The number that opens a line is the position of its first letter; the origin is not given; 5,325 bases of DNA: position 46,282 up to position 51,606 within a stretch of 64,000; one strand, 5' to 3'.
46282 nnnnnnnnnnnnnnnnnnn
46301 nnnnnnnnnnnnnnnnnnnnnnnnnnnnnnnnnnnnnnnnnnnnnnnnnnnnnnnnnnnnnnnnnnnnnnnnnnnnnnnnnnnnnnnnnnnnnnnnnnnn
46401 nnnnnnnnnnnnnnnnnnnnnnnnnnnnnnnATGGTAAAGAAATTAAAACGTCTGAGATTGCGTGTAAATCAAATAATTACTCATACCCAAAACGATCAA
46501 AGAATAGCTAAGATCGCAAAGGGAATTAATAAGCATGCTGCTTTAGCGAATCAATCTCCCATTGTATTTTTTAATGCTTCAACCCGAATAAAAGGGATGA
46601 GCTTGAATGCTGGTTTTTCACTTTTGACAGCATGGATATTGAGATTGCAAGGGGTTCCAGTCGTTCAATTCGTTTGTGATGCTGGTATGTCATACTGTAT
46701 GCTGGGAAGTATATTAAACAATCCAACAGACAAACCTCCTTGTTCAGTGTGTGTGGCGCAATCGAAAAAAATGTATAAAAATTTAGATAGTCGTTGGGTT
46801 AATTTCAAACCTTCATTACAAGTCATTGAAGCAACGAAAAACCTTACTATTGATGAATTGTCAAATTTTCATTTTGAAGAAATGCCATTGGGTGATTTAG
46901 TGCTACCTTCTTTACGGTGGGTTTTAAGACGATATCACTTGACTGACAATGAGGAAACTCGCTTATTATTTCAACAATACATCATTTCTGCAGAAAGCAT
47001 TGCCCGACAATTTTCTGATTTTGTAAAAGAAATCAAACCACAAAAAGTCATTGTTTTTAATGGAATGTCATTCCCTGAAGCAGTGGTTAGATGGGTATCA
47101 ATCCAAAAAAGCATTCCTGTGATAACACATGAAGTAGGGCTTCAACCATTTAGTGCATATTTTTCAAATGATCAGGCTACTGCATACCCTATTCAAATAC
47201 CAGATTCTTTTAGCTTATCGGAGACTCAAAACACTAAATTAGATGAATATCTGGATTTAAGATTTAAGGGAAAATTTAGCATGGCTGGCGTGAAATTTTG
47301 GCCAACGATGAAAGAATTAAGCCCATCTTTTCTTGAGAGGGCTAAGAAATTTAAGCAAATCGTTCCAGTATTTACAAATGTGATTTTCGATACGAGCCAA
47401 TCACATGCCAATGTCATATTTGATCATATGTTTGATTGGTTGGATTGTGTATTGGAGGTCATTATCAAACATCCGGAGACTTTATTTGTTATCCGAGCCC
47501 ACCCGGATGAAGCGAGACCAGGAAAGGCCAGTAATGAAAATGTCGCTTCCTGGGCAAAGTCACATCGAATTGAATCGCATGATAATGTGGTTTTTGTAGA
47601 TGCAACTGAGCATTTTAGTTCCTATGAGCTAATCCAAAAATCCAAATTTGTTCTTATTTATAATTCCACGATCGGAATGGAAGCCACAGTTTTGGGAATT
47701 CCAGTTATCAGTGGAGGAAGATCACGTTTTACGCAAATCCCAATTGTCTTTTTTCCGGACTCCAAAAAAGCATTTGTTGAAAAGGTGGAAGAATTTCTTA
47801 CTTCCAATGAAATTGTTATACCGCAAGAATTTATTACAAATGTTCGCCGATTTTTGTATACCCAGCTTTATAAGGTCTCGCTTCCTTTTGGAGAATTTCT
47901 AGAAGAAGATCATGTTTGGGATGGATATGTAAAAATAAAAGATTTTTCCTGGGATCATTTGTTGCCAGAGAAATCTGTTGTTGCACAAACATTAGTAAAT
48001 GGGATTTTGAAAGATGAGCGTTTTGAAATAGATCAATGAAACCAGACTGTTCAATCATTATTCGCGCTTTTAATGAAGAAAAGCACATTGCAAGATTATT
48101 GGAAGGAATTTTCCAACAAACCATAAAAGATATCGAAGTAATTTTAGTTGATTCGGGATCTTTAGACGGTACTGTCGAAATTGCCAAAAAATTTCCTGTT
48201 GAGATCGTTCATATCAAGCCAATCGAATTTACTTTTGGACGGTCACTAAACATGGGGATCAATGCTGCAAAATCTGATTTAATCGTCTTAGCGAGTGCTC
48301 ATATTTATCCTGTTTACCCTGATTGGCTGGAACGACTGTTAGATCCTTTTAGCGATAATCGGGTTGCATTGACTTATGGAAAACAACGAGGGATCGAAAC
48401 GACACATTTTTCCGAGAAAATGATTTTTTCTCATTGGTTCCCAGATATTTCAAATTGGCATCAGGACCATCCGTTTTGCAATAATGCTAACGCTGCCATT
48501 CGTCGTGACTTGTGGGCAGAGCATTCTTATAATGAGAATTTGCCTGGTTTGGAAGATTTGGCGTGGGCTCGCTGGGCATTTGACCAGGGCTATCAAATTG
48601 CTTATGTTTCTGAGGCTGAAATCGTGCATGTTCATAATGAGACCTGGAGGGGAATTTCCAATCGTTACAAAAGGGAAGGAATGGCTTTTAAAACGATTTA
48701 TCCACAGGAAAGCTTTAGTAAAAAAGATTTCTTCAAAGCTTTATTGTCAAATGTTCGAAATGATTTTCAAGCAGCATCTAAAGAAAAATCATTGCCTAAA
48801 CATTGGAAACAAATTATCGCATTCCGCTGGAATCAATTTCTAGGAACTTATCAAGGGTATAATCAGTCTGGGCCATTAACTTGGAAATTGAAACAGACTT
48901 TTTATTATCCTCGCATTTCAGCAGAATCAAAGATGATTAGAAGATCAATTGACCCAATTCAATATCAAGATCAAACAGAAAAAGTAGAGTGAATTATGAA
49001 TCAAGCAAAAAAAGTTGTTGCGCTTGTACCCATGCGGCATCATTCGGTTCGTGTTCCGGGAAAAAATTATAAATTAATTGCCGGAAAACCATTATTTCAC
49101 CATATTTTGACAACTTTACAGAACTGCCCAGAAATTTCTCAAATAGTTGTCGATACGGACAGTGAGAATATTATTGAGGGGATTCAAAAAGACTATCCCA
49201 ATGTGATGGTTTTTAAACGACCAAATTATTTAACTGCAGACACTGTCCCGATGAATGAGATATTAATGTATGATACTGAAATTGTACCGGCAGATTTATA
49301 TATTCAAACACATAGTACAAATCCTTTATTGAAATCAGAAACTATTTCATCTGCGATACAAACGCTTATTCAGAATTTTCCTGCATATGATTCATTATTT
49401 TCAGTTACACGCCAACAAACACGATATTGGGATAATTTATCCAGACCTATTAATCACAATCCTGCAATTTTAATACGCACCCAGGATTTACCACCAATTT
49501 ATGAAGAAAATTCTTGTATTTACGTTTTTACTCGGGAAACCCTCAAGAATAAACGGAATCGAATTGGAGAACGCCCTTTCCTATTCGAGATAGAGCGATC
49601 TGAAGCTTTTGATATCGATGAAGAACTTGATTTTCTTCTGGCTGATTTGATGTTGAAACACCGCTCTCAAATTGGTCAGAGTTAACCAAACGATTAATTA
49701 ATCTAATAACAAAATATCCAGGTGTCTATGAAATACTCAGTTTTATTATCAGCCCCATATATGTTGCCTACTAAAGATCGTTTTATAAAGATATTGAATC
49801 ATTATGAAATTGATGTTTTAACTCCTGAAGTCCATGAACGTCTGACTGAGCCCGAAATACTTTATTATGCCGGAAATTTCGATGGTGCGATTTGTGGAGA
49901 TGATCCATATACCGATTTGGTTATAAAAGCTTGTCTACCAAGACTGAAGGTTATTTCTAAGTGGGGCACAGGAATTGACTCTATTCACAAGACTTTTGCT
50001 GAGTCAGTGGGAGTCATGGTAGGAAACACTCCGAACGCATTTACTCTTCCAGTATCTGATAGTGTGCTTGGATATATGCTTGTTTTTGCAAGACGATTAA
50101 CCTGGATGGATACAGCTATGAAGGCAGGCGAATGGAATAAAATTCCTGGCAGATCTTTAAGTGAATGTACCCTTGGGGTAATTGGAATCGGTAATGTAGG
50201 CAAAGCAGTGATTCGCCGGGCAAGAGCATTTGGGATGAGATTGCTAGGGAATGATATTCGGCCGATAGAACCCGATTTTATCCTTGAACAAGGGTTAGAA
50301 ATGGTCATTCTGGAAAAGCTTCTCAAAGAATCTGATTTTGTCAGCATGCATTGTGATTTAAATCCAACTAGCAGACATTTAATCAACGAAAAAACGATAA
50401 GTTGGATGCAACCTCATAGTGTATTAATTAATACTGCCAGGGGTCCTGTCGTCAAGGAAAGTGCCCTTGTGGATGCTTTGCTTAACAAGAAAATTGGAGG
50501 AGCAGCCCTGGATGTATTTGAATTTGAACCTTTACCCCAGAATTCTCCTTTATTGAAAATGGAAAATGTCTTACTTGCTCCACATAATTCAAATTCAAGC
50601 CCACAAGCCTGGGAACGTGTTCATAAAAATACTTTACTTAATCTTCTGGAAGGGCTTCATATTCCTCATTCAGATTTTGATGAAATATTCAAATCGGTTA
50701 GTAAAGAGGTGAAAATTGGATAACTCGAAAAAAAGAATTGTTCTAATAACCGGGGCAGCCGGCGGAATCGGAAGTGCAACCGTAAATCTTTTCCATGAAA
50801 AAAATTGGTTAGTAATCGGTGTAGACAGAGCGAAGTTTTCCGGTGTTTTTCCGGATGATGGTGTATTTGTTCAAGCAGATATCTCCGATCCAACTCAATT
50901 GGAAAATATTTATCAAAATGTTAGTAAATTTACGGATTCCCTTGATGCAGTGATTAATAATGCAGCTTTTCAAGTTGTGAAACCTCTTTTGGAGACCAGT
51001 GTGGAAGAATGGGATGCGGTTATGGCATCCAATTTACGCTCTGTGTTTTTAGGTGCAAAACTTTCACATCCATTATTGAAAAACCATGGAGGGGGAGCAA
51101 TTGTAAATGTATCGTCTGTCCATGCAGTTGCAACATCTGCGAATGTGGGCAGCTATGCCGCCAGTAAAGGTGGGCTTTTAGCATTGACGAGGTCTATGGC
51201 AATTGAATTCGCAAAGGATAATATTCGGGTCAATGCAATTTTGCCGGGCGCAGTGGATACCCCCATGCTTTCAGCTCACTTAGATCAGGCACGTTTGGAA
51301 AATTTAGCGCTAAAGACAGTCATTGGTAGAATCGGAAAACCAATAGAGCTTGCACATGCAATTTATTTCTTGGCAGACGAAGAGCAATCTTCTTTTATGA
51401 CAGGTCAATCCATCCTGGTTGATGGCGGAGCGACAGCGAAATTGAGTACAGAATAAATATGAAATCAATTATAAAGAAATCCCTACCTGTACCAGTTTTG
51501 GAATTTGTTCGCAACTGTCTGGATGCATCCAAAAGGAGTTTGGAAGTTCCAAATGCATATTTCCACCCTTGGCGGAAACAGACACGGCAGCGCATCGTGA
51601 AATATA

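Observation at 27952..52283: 24-gene co-directional super-operon with three separate CMP-ulosonic-acid activation modules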

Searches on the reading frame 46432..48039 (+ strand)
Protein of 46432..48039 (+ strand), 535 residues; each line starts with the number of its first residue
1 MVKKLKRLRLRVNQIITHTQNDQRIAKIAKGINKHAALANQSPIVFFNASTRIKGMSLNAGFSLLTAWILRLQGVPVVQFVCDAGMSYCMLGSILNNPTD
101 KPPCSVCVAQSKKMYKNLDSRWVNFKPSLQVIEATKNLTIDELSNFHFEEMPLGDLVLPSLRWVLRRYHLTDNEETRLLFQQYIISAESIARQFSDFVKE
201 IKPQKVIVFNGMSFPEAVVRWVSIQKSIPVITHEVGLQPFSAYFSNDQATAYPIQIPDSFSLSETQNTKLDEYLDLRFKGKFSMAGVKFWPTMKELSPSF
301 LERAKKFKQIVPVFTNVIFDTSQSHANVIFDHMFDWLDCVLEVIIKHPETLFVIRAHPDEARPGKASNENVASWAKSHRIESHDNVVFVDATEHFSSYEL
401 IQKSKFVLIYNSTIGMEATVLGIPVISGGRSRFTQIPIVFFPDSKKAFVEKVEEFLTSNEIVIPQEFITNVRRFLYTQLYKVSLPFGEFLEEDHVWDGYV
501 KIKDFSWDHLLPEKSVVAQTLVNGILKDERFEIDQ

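Call 5: search_protein_families(library=pfam, proteins=[window:46432-48039:+], max_evalue=0.001)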
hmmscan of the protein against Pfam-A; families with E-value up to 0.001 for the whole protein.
window:46432-48039:+ (535 aa): 1 family
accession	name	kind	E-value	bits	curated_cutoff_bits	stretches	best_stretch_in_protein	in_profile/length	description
PF05159.20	Capsule_synth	-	6.5e-06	26.3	20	1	313-433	149-266/310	Capsule polysaccharide biosynthesis protein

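Call 8: search_protein_families(library=ncbifam, proteins=[window:46432-48039:+], max_evalue=0.001)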
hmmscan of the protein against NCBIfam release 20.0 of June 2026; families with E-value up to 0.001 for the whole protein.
window:46432-48039:+ (535 aa): 2 families
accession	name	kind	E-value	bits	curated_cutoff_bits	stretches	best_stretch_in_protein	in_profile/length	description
NF046086.1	BFO_1060_trans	domain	4e-11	42.6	200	1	323-426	194-287/365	BFO_1060 family glycosyltransferase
TIGR04396.2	surf_polysacc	subfamily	6e-06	25.7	125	1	318-427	195-287/427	surface carbohydrate biosynthesis protein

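Call 20: search_solved_structures(query=window:46432-48039:+, max_evalue=1)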
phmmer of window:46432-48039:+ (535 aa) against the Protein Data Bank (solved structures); distinct sequences matched with E-value up to 1: 1.
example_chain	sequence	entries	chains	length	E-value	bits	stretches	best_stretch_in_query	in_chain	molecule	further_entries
5tzs_G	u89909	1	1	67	0.96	11.3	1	417-473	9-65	40S ribosomal protein S28-A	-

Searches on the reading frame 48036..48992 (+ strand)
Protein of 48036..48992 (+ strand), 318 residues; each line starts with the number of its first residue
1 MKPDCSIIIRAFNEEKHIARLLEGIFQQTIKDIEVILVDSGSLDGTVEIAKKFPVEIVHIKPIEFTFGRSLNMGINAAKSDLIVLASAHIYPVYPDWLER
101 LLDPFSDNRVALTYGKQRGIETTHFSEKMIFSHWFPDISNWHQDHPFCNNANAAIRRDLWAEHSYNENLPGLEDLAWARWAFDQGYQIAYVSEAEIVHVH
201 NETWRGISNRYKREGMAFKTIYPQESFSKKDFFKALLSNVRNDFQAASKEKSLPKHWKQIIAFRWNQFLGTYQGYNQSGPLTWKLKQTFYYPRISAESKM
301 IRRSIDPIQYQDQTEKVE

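Call 5: search_protein_families(library=pfam, proteins=[window:48036-48992:+], max_evalue=0.001)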
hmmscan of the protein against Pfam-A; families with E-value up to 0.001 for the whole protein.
window:48036-48992:+ (318 aa): 2 families
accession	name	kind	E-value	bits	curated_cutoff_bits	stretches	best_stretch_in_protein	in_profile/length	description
PF00535.33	Glycos_transf_2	-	8.4e-24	84.8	23.3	1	6-159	1-163/168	Glycosyl transferase family 2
PF13641.12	Glyco_tranf_2_3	-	3.4e-13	50.6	27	1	3-216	1-229/230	Glycosyltransferase like family 2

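Call 8: search_protein_families(library=ncbifam, proteins=[window:48036-48992:+], max_evalue=0.001)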
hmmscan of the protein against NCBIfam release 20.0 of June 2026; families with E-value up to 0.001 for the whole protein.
window:48036-48992:+ (318 aa): 17 families
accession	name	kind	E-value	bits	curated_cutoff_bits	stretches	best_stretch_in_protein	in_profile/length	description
NF007482.0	PRK10073.1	equivalog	1.2e-11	44.2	423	1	3-103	6-108/334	glycosyltransferase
TIGR04283.1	glyco_like_mftF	equivalog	2.1e-11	43.8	182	1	6-89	2-82/221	TIGR04283 family arsenosugar biosynthesis glycosyltransferase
TIGR03965.1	mycofact_glyco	equivalog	3.4e-09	36.1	280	1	3-115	74-189/467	mycofactocin biosynthesis glycosyltransferase MftF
NF041875.1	EPS_EpsD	equivalog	5.5e-09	35.9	370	1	6-224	2-236/325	exopolysaccharide biosynthesis glycosyltransferase EpsD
NF045692.1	OglycostaseCruG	equivalog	7.2e-08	31.7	600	1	5-53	43-91/386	2'-O-glycosyltransferase CruG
TIGR03937.1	PgaC_IcaA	equivalog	1.1e-07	31.2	422.3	1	3-84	45-130/407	poly-beta-1,6-N-acetyl-D-glucosamine synthase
NF010496.0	PRK13915.1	equivalog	1.5e-07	30.8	262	1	5-113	33-151/307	glucosyl-3-phosphoglycerate synthase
NF053739.1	GlytfEpsEBac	equivalog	2.1e-06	26.9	450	1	3-55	1-53/265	glycosyltransferase EpsE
NF047683.1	TeichurnBiosyTuaG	equivalog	2.7e-06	27.2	400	1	2-114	5-120/252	teichuronic acid biosynthesis protein TuaG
NF041391.1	DPhHxTase_Halo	equivalog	9e-06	24.8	375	1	11-93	3-83/213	dolichyl-phosphate hexose transferase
NF050050.1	ProtGlycPglI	equivalog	1.3e-05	24.7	500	1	3-80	2-76/306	GalNAc(5)-diNAcBac-PP-undecaprenol beta-1,3-glucosyltransferase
NF047588.1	GlcsyltransPgfSStrep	equivalog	1.9e-05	24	500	1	6-141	4-143/308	glycosyltransferase PgfS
TIGR03469.1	HpnB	hypoth_equivalog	2.7e-05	23.3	379.25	1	3-72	44-114/386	hopene-associated glycosyltransferase HpnB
TIGR04182.1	glyco_TIGR04182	equivalog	0.00014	21.4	325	1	5-109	2-101/293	S-layer glycoprotein N-glycosyltransferase AglJ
NF038302.1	EPS_HpsE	equivalog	0.00017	20.7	300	1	4-69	2-70/307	hormogonium polysaccharide biosynthesis glycosyltransferase HpsE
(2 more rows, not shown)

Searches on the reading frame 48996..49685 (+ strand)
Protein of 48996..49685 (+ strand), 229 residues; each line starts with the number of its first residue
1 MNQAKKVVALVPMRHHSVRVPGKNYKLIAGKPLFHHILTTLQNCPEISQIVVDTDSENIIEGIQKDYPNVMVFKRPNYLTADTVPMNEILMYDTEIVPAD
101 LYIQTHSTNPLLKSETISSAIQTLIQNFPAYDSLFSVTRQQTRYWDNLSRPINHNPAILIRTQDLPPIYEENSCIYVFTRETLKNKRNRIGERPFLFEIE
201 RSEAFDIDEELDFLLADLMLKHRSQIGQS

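Call 5: search_protein_families(library=pfam, proteins=[window:48996-49685:+], max_evalue=0.001)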
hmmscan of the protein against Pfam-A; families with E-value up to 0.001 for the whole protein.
window:48996-49685:+ (229 aa): 1 family
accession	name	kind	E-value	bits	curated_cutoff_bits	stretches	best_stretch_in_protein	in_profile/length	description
PF02348.25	CTP_transf_3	-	9.4e-30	104.5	22.6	1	8-204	1-198/217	Cytidylyltransferase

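Call 8: search_protein_families(library=ncbifam, proteins=[window:48996-49685:+], max_evalue=0.001)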
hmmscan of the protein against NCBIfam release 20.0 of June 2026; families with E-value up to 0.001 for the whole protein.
window:48996-49685:+ (229 aa): 7 families
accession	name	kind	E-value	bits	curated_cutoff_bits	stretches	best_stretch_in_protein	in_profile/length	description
TIGR03584.1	PseF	equivalog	1.7e-21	76.9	205.7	1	8-221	1-221/222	pseudaminic acid cytidylyltransferase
NF003952.0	PRK05450.1-5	subfamily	2.4e-11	43.2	193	1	6-127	2-119/250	3-deoxy-manno-octulosonate cytidylyltransferase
NF009905.0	PRK13368.1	subfamily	8.6e-11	41.6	255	1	6-128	2-118/243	3-deoxy-manno-octulosonate cytidylyltransferase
NF003950.0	PRK05450.1-3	subfamily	1.5e-09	37.5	234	1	6-127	2-120/248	3-deoxy-manno-octulosonate cytidylyltransferase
NF003948.0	PRK05450.1-1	equivalog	3.5e-08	32.9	281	1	3-78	2-75/248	3-deoxy-manno-octulosonate cytidylyltransferase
TIGR00466.1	kdsB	equivalog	1.2e-07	31.4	155.2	1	8-90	4-86/241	3-deoxy-manno-octulosonate cytidylyltransferase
NF010932.0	PRK14352.1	equivalog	0.00072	18.3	611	1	26-188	29-193/488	bifunctional UDP-N-acetylglucosamine diphosphorylase/glucosamine-1-phosphate N-acetyltransferase GlmU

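Call 16: search_solved_structures(query=window:48996-49685:+, max_evalue=0.00001)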
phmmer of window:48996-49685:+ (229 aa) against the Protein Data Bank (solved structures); distinct sequences matched with E-value up to 0.00001: 5.
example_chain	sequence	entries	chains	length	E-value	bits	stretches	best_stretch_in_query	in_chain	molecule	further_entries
9t4z_A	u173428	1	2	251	7.6e-14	54.9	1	6-218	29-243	PpNeuA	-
1qwj_A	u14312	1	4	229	4.3e-12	49.2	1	8-219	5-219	cytidine monophospho-N-acetylneuraminic acid synthetase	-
6ifd_A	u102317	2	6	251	1.4e-10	44.3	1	5-218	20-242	CMP-N-acetylneuraminate Synthetase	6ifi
1gq9_A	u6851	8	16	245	1.7e-06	30.8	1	6-124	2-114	3-DEOXY-MANNO-OCTULOSONATE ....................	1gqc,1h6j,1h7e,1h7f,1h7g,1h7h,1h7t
1eyr_A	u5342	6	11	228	6.1e-06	29.1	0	5-224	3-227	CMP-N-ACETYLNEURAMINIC ACID SYNTHETASE | N-acylneuraminate cytidylyltransferase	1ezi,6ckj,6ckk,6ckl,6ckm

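Call 86: find_related_loci(query=A4, collection=metagenome_contigs, flank=10000)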
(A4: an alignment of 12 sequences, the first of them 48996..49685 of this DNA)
Query A4 (229 aa) in metagenome_contigs; peptide patterns used: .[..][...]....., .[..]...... (x = any residue, [..] = any of these).
600 stretches matched a pattern (row limit reached: there are more); 539 encode a relative of the query (tblastn E <= 1e-3); the best 80 are kept; 80 distinct loci.
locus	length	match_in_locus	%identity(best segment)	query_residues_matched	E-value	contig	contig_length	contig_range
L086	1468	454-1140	88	1-229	1e-151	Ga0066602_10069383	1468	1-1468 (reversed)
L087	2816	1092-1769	78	1-226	3e-129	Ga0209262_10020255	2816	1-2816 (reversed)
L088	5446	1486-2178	70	1-228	2e-112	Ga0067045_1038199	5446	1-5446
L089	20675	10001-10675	70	1-225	8e-112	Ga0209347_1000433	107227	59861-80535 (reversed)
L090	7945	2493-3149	74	5-223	3e-111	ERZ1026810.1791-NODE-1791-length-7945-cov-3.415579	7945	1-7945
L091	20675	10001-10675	70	1-225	1e-110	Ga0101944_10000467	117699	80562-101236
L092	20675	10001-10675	70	1-225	1e-110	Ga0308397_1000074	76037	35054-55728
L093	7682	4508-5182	68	1-225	2e-110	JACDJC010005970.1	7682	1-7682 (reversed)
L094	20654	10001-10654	72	6-223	5e-110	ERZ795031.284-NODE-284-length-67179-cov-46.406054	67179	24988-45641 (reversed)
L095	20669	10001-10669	70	5-227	1e-109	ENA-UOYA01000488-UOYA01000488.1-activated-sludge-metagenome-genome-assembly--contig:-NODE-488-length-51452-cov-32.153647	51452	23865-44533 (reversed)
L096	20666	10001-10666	69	5-226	2e-109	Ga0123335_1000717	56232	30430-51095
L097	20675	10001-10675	68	1-225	1e-108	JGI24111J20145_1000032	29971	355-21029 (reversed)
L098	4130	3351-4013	69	7-229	1e-109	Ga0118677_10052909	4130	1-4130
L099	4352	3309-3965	71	5-223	6e-109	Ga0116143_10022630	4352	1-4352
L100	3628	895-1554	70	6-225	9e-110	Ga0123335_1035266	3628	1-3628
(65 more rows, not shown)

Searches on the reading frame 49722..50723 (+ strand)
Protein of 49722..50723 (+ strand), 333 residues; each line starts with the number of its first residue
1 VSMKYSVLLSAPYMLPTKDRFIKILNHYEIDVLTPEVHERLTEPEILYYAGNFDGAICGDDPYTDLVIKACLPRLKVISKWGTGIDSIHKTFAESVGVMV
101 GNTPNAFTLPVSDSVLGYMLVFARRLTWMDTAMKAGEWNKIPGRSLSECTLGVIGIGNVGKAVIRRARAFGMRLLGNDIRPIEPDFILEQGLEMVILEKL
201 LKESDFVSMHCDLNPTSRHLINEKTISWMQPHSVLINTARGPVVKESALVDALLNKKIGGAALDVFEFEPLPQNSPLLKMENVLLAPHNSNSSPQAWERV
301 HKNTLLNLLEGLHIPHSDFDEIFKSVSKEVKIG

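Call 5: search_protein_families(library=pfam, proteins=[window:49722-50723:+], max_evalue=0.001)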
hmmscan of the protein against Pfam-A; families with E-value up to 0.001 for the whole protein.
window:49722-50723:+ (333 aa): 2 families
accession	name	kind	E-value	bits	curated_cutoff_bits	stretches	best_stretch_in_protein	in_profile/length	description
PF02826.25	2-Hacid_dh_C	-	2.9e-58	196.6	25.1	1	116-289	1-177/178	D-isomer specific 2-hydroxyacid dehydrogenase, NAD binding domain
PF00389.36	2-Hacid_dh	-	1.3e-10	41.5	24.6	1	21-312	11-124/134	D-isomer specific 2-hydroxyacid dehydrogenase, catalytic domain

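Call 8: search_protein_families(library=ncbifam, proteins=[window:49722-50723:+], max_evalue=0.001)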
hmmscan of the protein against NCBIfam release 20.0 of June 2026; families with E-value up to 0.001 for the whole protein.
window:49722-50723:+ (333 aa): 21 families
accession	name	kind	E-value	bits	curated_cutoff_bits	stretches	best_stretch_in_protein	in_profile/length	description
NF009714.1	PRK13243.1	equivalog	1.2e-52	179.3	455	1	45-303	38-304/332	glyoxylate reductase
TIGR01327.1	PGDH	equivalog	2e-52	178.6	454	1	36-303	24-292/525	phosphoglycerate dehydrogenase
NF005069.0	PRK06487.1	equivalog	1.6e-45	155.5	448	1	68-300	64-299/320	2-hydroxyacid dehydrogenase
NF041369.1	Dhydh_Halo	equivalog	1.5e-42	145.9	400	1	83-295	64-278/305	D-2-hydroxyacid dehydrogenase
NF011938.0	PRK15409.1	equivalog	2.5e-41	141.7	492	1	29-308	27-305/324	glyoxylate/hydroxypyruvate reductase GhrB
NF008759.0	PRK11790.1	equivalog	3e-41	141.4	404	1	72-302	74-307/410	phosphoglycerate dehydrogenase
NF000492.1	vanH_gen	exception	3.7e-38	131.3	540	1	75-310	67-309/312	D-lactate dehydrogenase VanH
NF006263.0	PRK08410.1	equivalog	7.1e-38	130.7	389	1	72-308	61-303/311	D-2-hydroxyacid dehydrogenase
NF005387.0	PRK06932.1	equivalog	1.2e-37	129.6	492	1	70-300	61-298/314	2-hydroxyacid dehydrogenase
NF005750.0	PRK07574.1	equivalog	3.4e-31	108.7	329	1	73-304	113-349/386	NAD-dependent formate dehydrogenase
NF000112.1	vanH-Amyco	exception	7.9e-31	107.6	625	1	38-307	58-335/348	VanH-AOV family D-lactate dehydrogenase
NF000371.1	vanH_Agroup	exception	1.2e-30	106.8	700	1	75-269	72-260/322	VanH-A/VanH-Pt family D-lactate dehydrogenase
NF000128.1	vanH-Sc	exception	2.4e-30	105.8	650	1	61-269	72-275/337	D-lactate dehydrogenase VanH-Sc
NF000151.1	vanH-Ac1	exception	4.9e-29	101.7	750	1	76-307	104-343/351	D-lactate dehydrogenase VanH-Ac1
NF001309.0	PRK00257.1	equivalog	5e-27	94.8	434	1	76-289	60-255/379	4-phosphoerythronate dehydrogenase PdxB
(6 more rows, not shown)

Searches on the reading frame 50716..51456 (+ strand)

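Call 5: search_protein_families(library=pfam, proteins=[window:50716-51456:+], max_evalue=0.001)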
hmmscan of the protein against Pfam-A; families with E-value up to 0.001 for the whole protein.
window:50716-51456:+ (246 aa): 7 families
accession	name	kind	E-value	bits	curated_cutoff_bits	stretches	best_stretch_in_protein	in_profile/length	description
PF13561.12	adh_short_C2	-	3.4e-54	184.4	27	1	13-240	1-236/236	Enoyl-(Acyl carrier protein) reductase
PF00106.31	adh_short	-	2.1e-45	155.1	26.6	1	8-187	2-189/195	short chain dehydrogenase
PF08659.16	KR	-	8.3e-09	36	22.6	1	51-158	57-160/180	KR domain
PF01370.27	Epimerase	-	1.3e-08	35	20.9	1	9-93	1-82/240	NAD dependent epimerase/dehydratase family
PF23441.1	SDR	-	8.1e-07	29.1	27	1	54-238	68-254/258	SDR-like rossmann domain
PF04321.23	RmlD_sub_bind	-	9.6e-06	25.3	27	1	9-89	3-65/287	RmlD substrate binding domain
PF16363.11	GDP_Man_Dehyd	-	2.2e-05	24.5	27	1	10-101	1-101/332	GDP-mannose 4,6 dehydratase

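Call 8: search_protein_families(library=ncbifam, proteins=[window:50716-51456:+], max_evalue=0.001)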
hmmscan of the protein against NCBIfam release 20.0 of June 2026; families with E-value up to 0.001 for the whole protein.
window:50716-51456:+ (246 aa): 229 families (the best 25 are shown)
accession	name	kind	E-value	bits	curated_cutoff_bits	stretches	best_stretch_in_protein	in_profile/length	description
NF004791.0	PRK06138.1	equivalog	5.9e-60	202.7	312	1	5-241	4-251/252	SDR family oxidoreductase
NF004818.0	PRK06172.1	equivalog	1.6e-53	181.6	336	1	5-241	6-252/253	SDR family oxidoreductase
NF005559.1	PRK07231.1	subfamily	1e-51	175.8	215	1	5-240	3-248/249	glucose 1-dehydrogenase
NF005067.0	PRK06484.1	equivalog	7.8e-51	173.2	713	1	3-241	6-253/524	short chain dehydrogenase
NF052558.1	MBtsdlDhBudC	equivalog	5.4e-50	170.3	270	1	6-242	3-244/250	meso-2,3-butanediol dehydrogenase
NF004713.0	PRK06057.1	equivalog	7.2e-49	166.6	404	1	5-243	8-253/257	3-oxoacyl-ACP reductase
NF006693.0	PRK09242.1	equivalog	2.3e-48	164.6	328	1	6-240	10-254/258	SDR family oxidoreductase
TIGR01830.1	3oxo_ACP_reduc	equivalog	1.5e-47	162.3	297.75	1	9-238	1-237/239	3-oxoacyl-[acyl-carrier-protein] reductase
NF005007.0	PRK06398.1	equivalog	5.6e-46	156.8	341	1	4-243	5-249/259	aldose dehydrogenase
NF005681.0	PRK07478.1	subfamily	1.8e-45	155.3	267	1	4-241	4-251/254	SDR family oxidoreductase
NF009466.0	PRK12826.1-2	subfamily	4.4e-45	154.1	222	1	5-241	2-246/248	3-oxoacyl-ACP reductase FabG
NF053701.1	CsHdxCHCADhChcB2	equivalog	5.6e-45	153.8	350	1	6-241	3-244/245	cis-4-hydroxycyclohexanecarboxylate dehydrogenase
NF052562.1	RADHDNL4305835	equivalog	9.5e-45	153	400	1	5-242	6-252/252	NADP-dependent (R)-specific alcohol dehydrogenase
NF033173.0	anticapsin_BacC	exception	1.8e-44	152.1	525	1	6-241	4-251/252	dihydroanticapsin 7-dehydrogenase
NF006493.1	PRK08936.1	subfamily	5.9e-44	150.3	420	1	5-241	6-252/261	glucose-1-dehydrogenase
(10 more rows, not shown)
